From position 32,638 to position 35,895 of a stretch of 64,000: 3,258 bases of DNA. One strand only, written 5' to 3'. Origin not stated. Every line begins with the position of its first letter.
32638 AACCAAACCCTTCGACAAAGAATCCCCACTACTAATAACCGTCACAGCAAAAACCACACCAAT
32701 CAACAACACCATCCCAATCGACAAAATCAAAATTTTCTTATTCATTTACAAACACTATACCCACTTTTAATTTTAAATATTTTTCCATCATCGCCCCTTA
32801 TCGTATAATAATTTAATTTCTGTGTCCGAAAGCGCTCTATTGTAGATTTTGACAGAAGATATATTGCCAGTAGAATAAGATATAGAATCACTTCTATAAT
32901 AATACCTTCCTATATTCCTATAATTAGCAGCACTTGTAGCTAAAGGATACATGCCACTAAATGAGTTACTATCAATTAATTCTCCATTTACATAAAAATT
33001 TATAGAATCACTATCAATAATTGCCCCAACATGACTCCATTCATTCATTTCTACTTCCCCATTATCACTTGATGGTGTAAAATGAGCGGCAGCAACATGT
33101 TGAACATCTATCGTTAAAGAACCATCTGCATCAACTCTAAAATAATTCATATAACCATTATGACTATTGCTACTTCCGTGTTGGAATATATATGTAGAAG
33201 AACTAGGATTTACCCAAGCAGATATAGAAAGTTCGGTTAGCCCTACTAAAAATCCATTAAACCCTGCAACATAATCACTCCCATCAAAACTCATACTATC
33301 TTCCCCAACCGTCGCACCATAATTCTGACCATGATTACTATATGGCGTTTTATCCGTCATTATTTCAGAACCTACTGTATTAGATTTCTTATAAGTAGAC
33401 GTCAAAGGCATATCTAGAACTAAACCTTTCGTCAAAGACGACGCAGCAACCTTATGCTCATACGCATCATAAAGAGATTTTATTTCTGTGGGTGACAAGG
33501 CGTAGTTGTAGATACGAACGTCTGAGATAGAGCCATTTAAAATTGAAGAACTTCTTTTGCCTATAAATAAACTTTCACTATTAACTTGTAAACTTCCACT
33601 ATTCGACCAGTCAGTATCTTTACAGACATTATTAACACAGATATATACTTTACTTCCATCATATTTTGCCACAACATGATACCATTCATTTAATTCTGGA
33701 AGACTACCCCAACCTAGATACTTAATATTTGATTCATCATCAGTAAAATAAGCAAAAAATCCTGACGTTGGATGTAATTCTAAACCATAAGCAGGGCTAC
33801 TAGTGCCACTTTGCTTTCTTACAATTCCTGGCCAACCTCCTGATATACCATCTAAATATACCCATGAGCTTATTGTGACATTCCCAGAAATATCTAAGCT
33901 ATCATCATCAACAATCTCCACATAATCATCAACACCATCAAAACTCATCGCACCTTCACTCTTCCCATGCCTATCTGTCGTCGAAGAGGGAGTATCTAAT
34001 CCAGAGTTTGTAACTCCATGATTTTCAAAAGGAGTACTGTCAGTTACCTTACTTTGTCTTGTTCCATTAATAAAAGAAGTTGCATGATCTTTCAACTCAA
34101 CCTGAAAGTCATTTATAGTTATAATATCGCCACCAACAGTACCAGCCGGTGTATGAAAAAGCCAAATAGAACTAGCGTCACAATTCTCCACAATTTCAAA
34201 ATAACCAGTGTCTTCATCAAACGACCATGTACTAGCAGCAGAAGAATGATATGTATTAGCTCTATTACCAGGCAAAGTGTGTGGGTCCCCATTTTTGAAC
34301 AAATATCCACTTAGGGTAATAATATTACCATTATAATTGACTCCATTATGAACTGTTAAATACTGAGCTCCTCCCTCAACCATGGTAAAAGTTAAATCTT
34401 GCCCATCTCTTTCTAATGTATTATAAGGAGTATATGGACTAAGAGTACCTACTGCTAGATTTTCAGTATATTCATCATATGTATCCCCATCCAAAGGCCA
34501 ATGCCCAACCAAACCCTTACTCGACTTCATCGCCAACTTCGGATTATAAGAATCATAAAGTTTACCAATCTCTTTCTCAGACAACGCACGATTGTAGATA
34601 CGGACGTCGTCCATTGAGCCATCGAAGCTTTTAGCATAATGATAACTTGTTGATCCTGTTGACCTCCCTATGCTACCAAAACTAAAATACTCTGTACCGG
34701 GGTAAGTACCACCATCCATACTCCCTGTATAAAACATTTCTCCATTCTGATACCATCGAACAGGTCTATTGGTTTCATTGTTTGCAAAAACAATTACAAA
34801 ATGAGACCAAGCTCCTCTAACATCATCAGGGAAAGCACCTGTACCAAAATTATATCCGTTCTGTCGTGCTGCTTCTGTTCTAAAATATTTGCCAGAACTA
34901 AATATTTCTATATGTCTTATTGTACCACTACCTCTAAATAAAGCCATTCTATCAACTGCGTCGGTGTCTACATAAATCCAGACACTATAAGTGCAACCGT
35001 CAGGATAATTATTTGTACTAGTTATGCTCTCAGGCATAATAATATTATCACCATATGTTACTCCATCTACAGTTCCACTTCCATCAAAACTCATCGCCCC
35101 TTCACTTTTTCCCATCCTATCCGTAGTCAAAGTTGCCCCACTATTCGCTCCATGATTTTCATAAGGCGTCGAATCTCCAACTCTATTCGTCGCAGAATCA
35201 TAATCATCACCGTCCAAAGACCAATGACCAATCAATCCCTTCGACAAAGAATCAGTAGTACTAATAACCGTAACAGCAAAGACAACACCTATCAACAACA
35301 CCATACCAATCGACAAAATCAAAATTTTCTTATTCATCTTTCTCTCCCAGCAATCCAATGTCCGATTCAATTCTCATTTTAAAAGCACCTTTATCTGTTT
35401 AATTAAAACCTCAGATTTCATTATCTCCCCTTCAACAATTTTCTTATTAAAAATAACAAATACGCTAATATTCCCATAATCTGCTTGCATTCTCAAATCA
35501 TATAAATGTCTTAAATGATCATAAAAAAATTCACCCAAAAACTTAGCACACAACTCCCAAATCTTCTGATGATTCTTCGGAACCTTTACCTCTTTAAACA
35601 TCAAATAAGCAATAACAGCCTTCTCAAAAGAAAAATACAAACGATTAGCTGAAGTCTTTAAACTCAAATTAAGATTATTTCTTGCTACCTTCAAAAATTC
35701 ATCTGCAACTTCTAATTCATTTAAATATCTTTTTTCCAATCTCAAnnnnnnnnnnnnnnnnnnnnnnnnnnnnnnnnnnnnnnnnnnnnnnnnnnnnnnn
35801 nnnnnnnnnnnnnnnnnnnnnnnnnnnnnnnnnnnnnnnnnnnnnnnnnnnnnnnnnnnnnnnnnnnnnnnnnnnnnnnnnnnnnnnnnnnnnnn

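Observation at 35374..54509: Three divergent wHTH-nucleotidyltransferase + HEPN pairs, each placed as the leader of a giant surface-protein operon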

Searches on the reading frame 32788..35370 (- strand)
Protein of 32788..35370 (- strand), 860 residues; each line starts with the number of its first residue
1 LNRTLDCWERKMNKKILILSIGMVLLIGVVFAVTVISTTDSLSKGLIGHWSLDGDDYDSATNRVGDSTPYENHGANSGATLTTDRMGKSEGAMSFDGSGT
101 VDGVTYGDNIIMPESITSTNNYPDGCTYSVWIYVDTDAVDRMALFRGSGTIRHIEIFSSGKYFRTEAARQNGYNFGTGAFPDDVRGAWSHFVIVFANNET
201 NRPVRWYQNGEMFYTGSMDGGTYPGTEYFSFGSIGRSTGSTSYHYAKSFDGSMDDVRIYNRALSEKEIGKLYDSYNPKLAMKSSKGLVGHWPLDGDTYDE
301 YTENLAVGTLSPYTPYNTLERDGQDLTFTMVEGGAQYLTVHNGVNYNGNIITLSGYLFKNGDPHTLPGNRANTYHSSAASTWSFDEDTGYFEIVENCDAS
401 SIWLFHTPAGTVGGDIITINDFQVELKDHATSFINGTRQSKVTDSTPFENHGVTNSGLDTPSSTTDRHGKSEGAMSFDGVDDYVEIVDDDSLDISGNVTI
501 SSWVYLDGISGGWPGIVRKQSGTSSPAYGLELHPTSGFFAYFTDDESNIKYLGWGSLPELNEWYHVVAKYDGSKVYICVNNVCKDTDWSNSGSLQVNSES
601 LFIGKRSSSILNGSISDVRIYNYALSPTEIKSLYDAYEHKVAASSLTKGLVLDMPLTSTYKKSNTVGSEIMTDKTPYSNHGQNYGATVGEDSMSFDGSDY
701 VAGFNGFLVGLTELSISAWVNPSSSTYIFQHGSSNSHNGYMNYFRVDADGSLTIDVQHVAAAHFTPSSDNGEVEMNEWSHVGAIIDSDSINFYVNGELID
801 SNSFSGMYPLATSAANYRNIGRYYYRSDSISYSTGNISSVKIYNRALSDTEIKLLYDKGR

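Call 9: search_protein_families(library=pfam, proteins=[window:32788-35370:-], max_evalue=0.001)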
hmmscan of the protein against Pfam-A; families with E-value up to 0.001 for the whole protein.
window:32788-35370:- (860 aa): 3 families
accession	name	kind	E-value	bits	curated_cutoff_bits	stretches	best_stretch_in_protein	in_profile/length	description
PF13385.13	Laminin_G_3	-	6.3e-68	228.1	27.6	3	478-631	1-151/151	Concanavalin A-like lectin/glucanases superfamily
PF00354.24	Pentaxin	-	1.5e-07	31.7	25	0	610-636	143-169/194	Pentaxin family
PF02973.23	Sialidase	-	4.5e-07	30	26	0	734-853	56-182/189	Sialidase, N-terminal domain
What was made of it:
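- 32788..35337 (-): 849-aa secreted LamG protein, 36 nt after HEPN_A, preceded by GGGAGAG (Shine-Dalgarno-like). Pfam Laminin_G_3 6e-68 (call 9).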

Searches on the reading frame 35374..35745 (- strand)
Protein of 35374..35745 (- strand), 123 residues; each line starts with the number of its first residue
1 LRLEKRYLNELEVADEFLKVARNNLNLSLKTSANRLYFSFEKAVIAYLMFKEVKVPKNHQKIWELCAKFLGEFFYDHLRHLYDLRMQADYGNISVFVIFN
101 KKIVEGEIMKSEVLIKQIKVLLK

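Call 7: search_protein_families(library=pfam, proteins=[window:35374-35745:-], max_evalue=0.1)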
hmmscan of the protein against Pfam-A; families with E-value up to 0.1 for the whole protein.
window:35374-35745:- (123 aa): 2 families
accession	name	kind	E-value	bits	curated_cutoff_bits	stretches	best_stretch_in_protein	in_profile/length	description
PF05168.19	HEPN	-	6.2e-06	26.8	22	1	11-108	5-104/117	HEPN domain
PF04976.17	DmsC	-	0.019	14.9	22.3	1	27-95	83-149/275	DMSO reductase anchor subunit (DmsC)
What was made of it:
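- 35374..35745 (-): HEPN_A (123 aa), AF0298-type HEPN with R-x4-Y (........) and an upstream His (PKNHQK). Pfam HEPN 6.2e-6, 26.8 bits against a cut-off of 22 (call 7).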

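Call 8: search_protein_families(library=ncbifam, proteins=[window:35374-35745:-], max_evalue=0.1)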
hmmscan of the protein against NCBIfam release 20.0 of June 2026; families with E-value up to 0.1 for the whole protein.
window:35374-35745:- (123 aa): 0 families

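Call 51: search_protein_families(library=padloc, proteins=[window:35374-35745:-], max_evalue=0.01)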
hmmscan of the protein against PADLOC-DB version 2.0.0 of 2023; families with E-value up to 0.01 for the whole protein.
window:35374-35745:- (123 aa): 0 families

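Call 75: search_protein_families(library=padloc, proteins=[window:35374-35745:-], max_evalue=10)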
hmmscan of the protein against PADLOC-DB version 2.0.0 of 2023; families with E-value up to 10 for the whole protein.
window:35374-35745:- (123 aa): 0 families
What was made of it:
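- On PADLOC PDC-M05: No PADLOC hit for any of the three HEPNs at E up to 10 (calls 51, 75).
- Closest known: PADLOC phage-defence candidate PDC-M05. Different: None of the HEPN partners hits any PADLOC model, even at E up to 10 (call 75).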
